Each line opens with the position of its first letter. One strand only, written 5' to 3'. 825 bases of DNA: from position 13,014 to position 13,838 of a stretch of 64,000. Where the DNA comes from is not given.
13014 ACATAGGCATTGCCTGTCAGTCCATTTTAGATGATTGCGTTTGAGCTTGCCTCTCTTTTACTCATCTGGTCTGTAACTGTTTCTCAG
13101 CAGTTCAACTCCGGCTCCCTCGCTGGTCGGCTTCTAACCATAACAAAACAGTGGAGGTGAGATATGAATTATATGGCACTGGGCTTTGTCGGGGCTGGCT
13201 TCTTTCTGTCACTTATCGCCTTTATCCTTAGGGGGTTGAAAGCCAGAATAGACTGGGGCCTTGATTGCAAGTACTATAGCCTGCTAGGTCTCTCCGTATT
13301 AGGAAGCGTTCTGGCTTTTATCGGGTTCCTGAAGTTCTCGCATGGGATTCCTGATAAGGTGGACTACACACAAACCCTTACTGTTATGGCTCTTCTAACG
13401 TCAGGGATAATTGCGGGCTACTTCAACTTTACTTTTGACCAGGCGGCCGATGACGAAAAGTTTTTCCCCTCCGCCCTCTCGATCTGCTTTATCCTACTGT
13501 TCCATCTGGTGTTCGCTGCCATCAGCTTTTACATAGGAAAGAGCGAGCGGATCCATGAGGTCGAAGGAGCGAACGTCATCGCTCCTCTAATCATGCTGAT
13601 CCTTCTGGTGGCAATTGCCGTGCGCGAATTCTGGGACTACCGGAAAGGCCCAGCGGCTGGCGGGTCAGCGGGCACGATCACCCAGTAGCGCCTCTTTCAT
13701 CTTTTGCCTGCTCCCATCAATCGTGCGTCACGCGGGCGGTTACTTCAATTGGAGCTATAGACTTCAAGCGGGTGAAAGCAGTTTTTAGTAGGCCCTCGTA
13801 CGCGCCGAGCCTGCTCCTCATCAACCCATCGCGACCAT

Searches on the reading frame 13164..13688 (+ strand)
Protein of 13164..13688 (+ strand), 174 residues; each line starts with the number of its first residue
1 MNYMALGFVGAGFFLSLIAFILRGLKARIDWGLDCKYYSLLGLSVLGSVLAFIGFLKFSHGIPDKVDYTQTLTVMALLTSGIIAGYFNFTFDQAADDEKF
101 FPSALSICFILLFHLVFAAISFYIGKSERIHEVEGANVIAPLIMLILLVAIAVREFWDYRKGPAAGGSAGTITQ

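Call 3: search_protein_families(library=pfam, proteins=[window:13164-13688:+], max_evalue=1)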
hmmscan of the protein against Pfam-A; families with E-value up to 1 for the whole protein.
window:13164-13688:+ (174 aa): 5 families
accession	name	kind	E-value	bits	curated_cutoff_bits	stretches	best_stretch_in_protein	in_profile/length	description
PF07456.16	Hpre_diP_synt_I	-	0.0098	16.4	30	1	8-88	62-140/147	Heptaprenyl diphosphate synthase component I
PF07099.16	DUF1361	-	0.012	16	25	1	65-132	66-133/169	Protein of unknown function (DUF1361)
PF07331.16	TctB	-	0.17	12.5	29.1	1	82-151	10-84/137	Tripartite tricarboxylate transporter TctB family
PF17009.10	DUF5090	-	0.36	11.2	27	1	62-154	41-140/187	Domain of unknown function (DUF5090)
PF17870.6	Insulin_TMD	-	0.99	10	33.4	1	138-157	18-37/47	Insulin receptor trans-membrane segment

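Call 4: search_protein_families(library=ncbifam, proteins=[window:13164-13688:+], max_evalue=1)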
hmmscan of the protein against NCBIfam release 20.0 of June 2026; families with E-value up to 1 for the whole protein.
window:13164-13688:+ (174 aa): 0 families

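Call 18: search_protein_families(library=padloc, proteins=[window:13164-13688:+], max_evalue=0.1)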
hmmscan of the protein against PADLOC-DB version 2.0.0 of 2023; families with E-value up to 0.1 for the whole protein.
window:13164-13688:+ (174 aa): 0 families

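Call 49: find_homologous_proteins(query=window:13164-13688:+, max_evalue=0.001)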
Query window:13164-13688:+ (174 aa): 10 proteins with E <= 0.001 among 684 candidates.
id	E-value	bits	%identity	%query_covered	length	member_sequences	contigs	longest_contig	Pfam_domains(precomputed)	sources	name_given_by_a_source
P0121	8.1e-105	366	100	98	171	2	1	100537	-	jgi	jgi:hypothetical protein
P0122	3.3e-77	276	76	97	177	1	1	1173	-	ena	-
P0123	1.8e-73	264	77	93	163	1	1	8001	-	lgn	-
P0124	2.6e-71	257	75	93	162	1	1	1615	-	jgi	jgi:cytochrome bd-type quinol oxidase subunit 2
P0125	4.8e-63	230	70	91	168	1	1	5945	-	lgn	-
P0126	5.9e-48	181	55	91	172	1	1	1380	-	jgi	-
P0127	6.4e-48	181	55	91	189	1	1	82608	-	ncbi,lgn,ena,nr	ncbi:MAG TPA: hypothetical protein VJU86_22005 [Pyrinomonadaceae bacterium]|nr:hypothetical protein 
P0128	6.5e-48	181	57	90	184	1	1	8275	-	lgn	-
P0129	9.7e-36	141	51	89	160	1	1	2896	-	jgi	jgi:hypothetical protein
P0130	3.5e-31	126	44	88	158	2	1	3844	-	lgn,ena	-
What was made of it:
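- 13164..13688 (+): Gene for a 174-aa membrane protein (4-5 TM helices), a lineage-specific upstream partner of the rSAM. Only 10 clusters in 5.8 billion proteins (call 49).
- The membrane family occurs nowhere else (10 clusters, call 49).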

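Call 60: find_encoding_contigs(protein=P0127, flank=10000, max_places=2)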
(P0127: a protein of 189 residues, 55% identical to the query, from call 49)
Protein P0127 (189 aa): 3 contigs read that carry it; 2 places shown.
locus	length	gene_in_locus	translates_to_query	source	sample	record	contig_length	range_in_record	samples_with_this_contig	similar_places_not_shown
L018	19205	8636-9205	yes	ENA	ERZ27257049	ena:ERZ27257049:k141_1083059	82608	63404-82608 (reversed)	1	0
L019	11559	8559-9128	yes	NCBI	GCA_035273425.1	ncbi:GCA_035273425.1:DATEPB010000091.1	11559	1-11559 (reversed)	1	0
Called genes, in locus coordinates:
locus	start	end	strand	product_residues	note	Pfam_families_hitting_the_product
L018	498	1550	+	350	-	PF08240:ADH_N, PF00107:ADH_zinc_N, PF13602:ADH_zinc_N_2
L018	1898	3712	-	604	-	-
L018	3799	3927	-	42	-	-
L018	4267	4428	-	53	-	-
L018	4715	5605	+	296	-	PF13538:UvrD_C_2 (faint)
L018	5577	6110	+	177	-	PF05163:DinB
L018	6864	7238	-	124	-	PF02661:Fic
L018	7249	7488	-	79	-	-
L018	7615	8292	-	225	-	-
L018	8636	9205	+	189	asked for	-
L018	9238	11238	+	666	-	PF04055:Radical_SAM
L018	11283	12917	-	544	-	PF02129:Peptidase_S15, PF00561:Abhydrolase_1, PF12146:Hydrolase_4, PF12697:Abhydrolase_6, PF00326:Peptidase_S9, PF08840:BAAT_C (weak)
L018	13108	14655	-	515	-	PF00144:Beta-lactamase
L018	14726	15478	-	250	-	PF04226:Transgly_assoc, PF04972:BON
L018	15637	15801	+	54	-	-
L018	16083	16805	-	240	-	PF07589:PEP_exosort_dom (weak)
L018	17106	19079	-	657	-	PF00144:Beta-lactamase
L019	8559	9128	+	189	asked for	-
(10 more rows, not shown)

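Call 65: search_solved_structures(query=A3, max_evalue=10)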
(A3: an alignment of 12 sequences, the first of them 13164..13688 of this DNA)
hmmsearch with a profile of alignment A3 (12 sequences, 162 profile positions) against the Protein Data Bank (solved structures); distinct sequences matched with E-value up to 10: 3.
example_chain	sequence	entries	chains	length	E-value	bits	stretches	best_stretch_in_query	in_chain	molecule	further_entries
7jic_B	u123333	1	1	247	0.079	16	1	30-101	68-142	CD81 antigen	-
5tcx_A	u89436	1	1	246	0.11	15.6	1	30-101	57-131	CD81 antigen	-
2voy_E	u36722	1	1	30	0.29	14.2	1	134-159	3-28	SARCOPLASMIC/ENDOPLASMIC RETICULUM CALCIUM ATPASE 1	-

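Call 66: search_protein_families(library=pfam, alignment_id=A3, max_evalue=1)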
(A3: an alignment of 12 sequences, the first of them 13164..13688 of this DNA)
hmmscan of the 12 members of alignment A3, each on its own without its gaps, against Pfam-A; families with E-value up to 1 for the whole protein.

A. member 1, window:13164-13688:+ (174 aa): 5 families
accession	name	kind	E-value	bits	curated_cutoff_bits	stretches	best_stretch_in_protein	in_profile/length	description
PF07456.16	Hpre_diP_synt_I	-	0.0098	16.4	30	1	8-88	62-140/147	Heptaprenyl diphosphate synthase component I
PF07099.16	DUF1361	-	0.012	16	25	1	65-132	66-133/169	Protein of unknown function (DUF1361)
PF07331.16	TctB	-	0.17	12.5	29.1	1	82-151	10-84/137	Tripartite tricarboxylate transporter TctB family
PF17009.10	DUF5090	-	0.36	11.2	27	1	62-154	41-140/187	Domain of unknown function (DUF5090)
PF17870.6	Insulin_TMD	-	0.99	10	33.4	1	138-157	18-37/47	Insulin receptor trans-membrane segment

B. families by the number of members that match (of 12 scanned): 39 families (the first 25 are shown)
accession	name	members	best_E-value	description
PF07099.16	DUF1361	5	0.0013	Protein of unknown function (DUF1361)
PF07331.16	TctB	5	0.01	Tripartite tricarboxylate transporter TctB family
PF04973.17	NMN_transporter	4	0.091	Nicotinamide mononucleotide transporter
PF07456.16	Hpre_diP_synt_I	3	0.0052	Heptaprenyl diphosphate synthase component I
PF25592.1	DUF7937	3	0.016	Domain of unknown function (DUF7937)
PF09925.14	DUF2157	3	0.027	Predicted membrane protein (DUF2157)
PF06195.18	DUF996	3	0.13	Protein of unknown function (DUF996)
PF25093.1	DUF7807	3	0.14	Family of unknown function (DUF7807)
PF12698.13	ABC2_membrane_3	2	0.004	ABC-2 family transporter protein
PF07695.17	7TMR-DISM_7TM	2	0.036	7TM diverse intracellular signalling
PF00892.27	EamA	2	0.067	EamA-like transporter family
PF06532.16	NrsF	2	0.11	Negative regulator of sigma F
PF01040.23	UbiA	2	0.17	UbiA prenyltransferase family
PF11857.13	DUF3377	2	0.22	Domain of unknown function (DUF3377)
PF17870.6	Insulin_TMD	2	0.68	Insulin receptor trans-membrane segment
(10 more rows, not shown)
